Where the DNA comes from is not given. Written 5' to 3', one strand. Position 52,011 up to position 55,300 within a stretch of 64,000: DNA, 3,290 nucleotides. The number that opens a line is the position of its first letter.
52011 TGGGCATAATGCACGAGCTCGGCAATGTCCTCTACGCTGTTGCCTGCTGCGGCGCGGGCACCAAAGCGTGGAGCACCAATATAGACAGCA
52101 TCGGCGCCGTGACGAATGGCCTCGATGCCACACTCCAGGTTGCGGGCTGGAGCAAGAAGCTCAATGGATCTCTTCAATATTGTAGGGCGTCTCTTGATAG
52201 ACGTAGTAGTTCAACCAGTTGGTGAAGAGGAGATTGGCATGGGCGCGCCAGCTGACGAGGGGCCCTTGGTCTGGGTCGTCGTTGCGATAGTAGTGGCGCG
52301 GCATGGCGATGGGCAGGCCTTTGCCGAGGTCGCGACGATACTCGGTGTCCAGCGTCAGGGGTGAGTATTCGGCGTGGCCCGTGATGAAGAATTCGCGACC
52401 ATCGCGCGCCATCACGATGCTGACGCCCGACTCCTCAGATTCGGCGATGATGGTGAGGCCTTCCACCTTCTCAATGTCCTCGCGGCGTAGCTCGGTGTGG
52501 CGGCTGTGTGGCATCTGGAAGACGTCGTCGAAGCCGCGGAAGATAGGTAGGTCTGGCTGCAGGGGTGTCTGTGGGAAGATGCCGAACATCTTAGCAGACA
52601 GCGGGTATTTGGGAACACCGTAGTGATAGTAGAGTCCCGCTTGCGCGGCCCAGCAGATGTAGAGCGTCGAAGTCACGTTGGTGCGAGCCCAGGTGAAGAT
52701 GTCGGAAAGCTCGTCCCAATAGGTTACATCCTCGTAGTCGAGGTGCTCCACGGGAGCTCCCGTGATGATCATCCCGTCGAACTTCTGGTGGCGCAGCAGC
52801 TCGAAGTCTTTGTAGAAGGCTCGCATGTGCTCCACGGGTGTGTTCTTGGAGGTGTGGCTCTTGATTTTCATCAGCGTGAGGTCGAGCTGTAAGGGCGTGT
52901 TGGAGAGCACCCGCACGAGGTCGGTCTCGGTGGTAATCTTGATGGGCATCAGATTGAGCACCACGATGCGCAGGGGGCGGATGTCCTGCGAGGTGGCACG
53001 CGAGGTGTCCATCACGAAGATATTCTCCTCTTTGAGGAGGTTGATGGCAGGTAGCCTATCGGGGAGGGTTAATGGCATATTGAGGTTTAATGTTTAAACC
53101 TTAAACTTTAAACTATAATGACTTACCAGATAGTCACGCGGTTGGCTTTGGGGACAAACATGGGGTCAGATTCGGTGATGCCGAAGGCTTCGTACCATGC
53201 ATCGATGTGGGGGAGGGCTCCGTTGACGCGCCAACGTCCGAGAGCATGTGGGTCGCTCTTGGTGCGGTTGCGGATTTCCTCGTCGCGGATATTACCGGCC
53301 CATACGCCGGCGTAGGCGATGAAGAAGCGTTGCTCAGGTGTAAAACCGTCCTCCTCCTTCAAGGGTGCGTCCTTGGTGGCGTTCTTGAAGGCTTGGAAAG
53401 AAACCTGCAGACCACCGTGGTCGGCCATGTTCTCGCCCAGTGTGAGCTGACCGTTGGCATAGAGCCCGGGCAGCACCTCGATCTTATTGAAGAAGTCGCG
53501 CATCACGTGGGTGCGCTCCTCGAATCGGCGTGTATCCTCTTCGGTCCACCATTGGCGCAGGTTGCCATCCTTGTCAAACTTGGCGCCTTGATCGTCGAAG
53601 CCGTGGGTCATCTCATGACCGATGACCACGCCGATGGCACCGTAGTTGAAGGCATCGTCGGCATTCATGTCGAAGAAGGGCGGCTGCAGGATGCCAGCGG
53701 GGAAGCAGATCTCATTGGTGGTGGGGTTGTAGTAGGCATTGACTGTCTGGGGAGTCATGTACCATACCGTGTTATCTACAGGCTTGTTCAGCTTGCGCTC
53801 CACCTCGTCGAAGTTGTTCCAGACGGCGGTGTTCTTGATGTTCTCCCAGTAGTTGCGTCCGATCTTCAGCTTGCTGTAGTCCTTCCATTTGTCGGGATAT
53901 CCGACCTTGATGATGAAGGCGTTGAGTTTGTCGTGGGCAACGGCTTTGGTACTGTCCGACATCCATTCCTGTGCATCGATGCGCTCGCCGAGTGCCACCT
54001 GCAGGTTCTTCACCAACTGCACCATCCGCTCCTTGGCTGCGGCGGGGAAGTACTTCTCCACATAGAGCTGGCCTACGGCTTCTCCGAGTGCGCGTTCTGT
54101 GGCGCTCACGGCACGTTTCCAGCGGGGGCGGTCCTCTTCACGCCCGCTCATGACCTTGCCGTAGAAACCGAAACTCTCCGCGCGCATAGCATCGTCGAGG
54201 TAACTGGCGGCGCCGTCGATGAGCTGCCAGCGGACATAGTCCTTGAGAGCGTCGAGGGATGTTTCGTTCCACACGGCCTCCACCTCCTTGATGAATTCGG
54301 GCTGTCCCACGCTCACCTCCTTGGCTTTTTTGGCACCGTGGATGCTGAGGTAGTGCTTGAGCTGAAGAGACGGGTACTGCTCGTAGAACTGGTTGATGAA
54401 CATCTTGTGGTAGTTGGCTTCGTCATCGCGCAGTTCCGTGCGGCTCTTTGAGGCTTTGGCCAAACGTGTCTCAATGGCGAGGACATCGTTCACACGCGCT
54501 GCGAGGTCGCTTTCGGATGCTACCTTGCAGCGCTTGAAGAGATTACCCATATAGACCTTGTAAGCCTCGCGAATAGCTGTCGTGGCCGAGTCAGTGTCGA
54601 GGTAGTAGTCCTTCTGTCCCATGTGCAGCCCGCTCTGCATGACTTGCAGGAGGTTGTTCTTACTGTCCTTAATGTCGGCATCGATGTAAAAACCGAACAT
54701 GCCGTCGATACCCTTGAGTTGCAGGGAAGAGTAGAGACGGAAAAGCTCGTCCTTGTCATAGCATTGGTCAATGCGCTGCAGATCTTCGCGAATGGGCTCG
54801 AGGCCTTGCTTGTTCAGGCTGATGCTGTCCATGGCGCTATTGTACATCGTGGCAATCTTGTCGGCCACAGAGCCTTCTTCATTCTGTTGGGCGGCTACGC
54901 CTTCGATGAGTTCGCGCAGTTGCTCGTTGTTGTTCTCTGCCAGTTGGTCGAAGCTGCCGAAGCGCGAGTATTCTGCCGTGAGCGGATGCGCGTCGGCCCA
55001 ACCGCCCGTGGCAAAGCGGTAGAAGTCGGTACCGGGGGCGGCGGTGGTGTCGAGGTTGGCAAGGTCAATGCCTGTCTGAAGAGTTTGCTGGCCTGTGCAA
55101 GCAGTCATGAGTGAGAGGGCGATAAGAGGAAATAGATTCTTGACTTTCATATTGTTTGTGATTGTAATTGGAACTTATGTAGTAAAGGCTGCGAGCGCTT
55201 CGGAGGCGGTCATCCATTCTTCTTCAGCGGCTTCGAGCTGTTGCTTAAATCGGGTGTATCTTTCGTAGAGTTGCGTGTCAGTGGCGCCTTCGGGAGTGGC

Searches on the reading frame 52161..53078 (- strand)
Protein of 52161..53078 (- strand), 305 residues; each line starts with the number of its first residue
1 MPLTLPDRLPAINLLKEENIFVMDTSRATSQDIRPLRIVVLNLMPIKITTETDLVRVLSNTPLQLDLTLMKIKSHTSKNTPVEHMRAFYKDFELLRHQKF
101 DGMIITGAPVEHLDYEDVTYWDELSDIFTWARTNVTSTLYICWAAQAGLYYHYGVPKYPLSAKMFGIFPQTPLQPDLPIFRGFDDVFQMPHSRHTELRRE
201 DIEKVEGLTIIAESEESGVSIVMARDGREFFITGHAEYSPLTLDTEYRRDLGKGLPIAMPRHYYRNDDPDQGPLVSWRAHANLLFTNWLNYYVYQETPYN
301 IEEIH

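Call 55: search_protein_families(library=pfam, proteins=[window:52161-53078:-], max_evalue=0.0001)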
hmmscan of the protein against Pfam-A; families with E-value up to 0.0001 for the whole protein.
window:52161-53078:- (305 aa): 1 family
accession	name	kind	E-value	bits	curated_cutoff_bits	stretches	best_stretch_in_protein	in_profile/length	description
PF04204.22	HTS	-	1.3e-135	451.6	27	1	2-299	1-298/298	Homoserine O-succinyltransferase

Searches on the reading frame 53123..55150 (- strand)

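Call 55: search_protein_families(library=pfam, proteins=[window:53123-55150:-], max_evalue=0.0001)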
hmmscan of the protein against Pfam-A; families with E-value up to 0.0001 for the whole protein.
window:53123-55150:- (675 aa): 2 families
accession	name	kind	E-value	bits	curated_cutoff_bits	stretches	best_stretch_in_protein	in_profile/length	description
PF05649.18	Peptidase_M13_N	-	7.7e-120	401.2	32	1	39-419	1-381/381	Peptidase family M13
PF01431.27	Peptidase_M13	-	1.1e-68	231.4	24.5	1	471-672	1-205/205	Peptidase family M13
